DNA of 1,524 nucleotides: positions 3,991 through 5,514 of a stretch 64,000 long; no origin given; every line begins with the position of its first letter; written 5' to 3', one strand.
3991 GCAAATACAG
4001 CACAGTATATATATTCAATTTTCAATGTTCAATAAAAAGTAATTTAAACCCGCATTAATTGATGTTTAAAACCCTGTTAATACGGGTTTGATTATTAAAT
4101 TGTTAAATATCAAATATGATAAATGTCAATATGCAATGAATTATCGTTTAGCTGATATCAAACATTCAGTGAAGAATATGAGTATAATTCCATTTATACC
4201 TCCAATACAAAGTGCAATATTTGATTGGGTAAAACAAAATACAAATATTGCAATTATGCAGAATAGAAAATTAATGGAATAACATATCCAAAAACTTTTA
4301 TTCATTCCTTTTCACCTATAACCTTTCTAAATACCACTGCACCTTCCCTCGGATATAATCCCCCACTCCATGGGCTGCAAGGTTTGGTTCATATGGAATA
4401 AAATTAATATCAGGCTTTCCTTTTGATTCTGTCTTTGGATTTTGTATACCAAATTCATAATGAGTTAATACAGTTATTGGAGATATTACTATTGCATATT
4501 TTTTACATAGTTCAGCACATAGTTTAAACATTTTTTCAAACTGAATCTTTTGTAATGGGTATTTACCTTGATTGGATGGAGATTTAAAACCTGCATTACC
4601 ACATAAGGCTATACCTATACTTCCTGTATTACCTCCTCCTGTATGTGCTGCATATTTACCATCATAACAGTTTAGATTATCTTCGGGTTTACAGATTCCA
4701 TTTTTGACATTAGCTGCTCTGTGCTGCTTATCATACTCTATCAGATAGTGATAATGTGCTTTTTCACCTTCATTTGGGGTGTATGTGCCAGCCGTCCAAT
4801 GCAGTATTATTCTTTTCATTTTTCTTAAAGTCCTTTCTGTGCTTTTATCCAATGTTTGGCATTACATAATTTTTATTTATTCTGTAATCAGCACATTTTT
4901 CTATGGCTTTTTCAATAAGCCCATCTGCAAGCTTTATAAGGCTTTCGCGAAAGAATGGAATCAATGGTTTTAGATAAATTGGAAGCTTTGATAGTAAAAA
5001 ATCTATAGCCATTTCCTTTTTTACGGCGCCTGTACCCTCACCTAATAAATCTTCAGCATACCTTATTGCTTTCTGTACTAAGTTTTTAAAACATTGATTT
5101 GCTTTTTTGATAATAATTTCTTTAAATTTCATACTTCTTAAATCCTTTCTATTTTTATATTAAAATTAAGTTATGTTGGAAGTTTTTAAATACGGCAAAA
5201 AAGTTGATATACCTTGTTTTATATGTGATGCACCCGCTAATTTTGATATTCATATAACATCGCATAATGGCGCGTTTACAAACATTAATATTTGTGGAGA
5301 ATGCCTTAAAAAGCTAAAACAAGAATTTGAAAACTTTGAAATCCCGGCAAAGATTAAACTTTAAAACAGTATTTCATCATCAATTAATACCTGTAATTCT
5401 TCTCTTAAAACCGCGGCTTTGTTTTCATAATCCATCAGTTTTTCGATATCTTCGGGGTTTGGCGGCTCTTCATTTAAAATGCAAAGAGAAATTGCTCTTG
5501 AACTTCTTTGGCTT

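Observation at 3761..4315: GC-rich, hairpin-dense island with its own promoter-like element in the endolysin/Dam gap, convergent with a hidden 54-codon hydrophobic ORF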

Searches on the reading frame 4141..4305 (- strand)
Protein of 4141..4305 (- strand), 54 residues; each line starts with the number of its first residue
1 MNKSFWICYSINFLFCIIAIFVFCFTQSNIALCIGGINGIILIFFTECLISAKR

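Call 12: search_protein_families(library=pfam, proteins=[window:4141-4305:-], max_evalue=0.01)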
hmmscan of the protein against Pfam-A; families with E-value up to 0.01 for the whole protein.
window:4141-4305:- (54 aa): 0 families

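Call 76: find_homologous_proteins(query=window:4141-4305:-, max_evalue=0.001)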
Query window:4141-4305:-: no candidate shares three 5-residue words with the query. No homologue found.
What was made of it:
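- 4141..4305 (-): 54-codon hydrophobic ORF downstream of the amidase. Unsupported as a gene and not linked to the RNA. No homologue in the protein collection (call 76).
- On Type I toxin-antitoxin: It has no homologue (call 76).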

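Call 77: search_protein_families(library=phrogs, proteins=[window:4144-4305:-], max_evalue=0.01)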
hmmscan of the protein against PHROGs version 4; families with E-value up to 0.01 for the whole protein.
window:4144-4305:- (54 aa): 0 families
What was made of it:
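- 4141..4305 (-): No Pfam or PHROG hit (calls 12, 77).
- No homologue in 5.8 billion proteins, and no PHROG or Pfam hit (calls 12, 76, 77).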

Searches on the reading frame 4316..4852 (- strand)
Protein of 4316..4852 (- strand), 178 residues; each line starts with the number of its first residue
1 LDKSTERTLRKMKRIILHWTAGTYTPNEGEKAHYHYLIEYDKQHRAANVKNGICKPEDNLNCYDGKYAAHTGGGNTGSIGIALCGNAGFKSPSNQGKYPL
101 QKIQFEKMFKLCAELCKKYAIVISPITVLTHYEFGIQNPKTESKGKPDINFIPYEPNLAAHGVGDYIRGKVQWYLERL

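Call 12: search_protein_families(library=pfam, proteins=[window:4316-4852:-], max_evalue=0.01)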
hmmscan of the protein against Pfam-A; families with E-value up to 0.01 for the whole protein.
window:4316-4852:- (178 aa): 1 family
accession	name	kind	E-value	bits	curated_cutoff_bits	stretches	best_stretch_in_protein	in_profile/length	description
PF01510.30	Amidase_2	-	9.1e-14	52.4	26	1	10-132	3-120/131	N-acetylmuramoyl-L-alanine amidase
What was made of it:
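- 4316..4852 (-): N-acetylmuramoyl-L-alanine amidase endolysin, the last recognisable gene of the lysis cassette. Pfam PF01510 (call 12).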

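Call 13: find_related_loci(query=window:4316-4852:-, collection=viral_contigs, flank=4000)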
Query window:4316-4852:- (178 aa) in viral_contigs; peptide patterns used: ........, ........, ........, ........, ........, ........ (x = any residue, [..] = any of these).
52 stretches matched a pattern; 48 encode a relative of the query (tblastn E <= 1e-3); 48 distinct loci.
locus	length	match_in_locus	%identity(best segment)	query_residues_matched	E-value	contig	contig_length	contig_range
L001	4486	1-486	59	12-178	2e-64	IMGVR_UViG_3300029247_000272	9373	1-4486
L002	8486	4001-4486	59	12-178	4e-62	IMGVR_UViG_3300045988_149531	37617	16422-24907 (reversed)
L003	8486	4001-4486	56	12-178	4e-61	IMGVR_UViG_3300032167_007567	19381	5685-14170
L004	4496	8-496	57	11-178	2e-60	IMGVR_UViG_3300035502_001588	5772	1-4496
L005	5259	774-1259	56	12-178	2e-60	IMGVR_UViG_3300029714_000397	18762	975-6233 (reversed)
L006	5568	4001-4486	56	12-178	2e-60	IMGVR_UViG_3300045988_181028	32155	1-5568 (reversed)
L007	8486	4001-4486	57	12-178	5e-60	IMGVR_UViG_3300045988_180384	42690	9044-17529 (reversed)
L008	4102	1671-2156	56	12-178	1e-59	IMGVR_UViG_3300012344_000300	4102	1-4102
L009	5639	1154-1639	57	12-178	8e-60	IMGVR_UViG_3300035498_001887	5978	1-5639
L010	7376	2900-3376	61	12-175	7e-59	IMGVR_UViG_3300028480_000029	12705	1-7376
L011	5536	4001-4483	58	12-177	4e-59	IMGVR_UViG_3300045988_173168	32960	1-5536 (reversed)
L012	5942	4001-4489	57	11-178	1e-58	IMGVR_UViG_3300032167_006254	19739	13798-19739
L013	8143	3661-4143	53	12-177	9e-57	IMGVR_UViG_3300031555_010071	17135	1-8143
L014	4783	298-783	56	12-178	1e-56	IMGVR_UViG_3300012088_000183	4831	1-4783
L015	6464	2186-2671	56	12-178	1e-56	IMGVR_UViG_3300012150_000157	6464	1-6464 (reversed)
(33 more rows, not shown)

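Call 77: search_protein_families(library=phrogs, proteins=[window:4319-4852:-], max_evalue=0.01)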
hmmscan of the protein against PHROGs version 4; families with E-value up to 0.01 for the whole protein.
window:4319-4852:- (178 aa): 11 families
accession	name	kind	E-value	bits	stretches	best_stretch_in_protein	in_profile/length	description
phrog_5867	-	lysis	4.4e-32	111.7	1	6-176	478-641/1029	endolysin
phrog_1493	-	lysis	8.8e-11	42.6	1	7-134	29-145/394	endolysin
phrog_9611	-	lysis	1.9e-09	38.5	1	8-136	19-144/246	endolysin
phrog_1794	-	lysis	1.3e-06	29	1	10-133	54-172/336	amidase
phrog_822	-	lysis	6.8e-06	27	1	59-133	77-137/215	amidase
phrog_670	-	lysis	8.9e-06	25.8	1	9-134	110-227/596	endolysin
phrog_2338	-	lysis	6.8e-05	23.4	1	6-138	22-143/346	endolysin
phrog_2588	-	unknown function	9.1e-05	22.1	1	13-121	399-486/915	-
phrog_7698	-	lysis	0.00012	22.9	1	5-134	17-132/316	endolysin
phrog_833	-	lysis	0.0011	19.7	1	12-134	30-142/294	endolysin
phrog_19265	-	unknown function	0.0051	17.5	1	6-135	18-136/293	-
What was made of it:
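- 4316..4852 (-): PHROG endolysin, E = 4e-32 (call 77).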

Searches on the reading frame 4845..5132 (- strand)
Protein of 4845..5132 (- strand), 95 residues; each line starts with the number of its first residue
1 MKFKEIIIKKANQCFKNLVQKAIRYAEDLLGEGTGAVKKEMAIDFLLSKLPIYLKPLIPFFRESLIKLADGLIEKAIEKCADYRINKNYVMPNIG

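Call 12: search_protein_families(library=pfam, proteins=[window:4845-5132:-], max_evalue=0.01)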
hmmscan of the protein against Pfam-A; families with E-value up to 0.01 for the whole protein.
window:4845-5132:- (95 aa): 0 families

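Call 77: search_protein_families(library=phrogs, proteins=[window:4848-5132:-], max_evalue=0.01)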
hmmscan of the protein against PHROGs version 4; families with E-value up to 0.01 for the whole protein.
window:4848-5132:- (95 aa): 2 families
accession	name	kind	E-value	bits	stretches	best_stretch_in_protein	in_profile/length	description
phrog_15303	-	unknown function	2.3e-05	25.4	1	13-84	38-107/119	-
phrog_6918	-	lysis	0.00016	22.7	1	13-78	38-92/114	holin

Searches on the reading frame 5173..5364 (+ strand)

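Call 12: search_protein_families(library=pfam, proteins=[window:5173-5364:+], max_evalue=0.01)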
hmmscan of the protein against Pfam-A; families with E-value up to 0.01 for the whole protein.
window:5173-5364:+ (63 aa): 0 families

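Call 77: search_protein_families(library=phrogs, proteins=[window:5173-5361:+], max_evalue=0.01)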
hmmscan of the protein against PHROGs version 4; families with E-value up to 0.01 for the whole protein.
window:5173-5361:+ (63 aa): 1 family
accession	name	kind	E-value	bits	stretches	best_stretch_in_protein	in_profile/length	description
phrog_29503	-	unknown function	0.0035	18.7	1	15-56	24-67/70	-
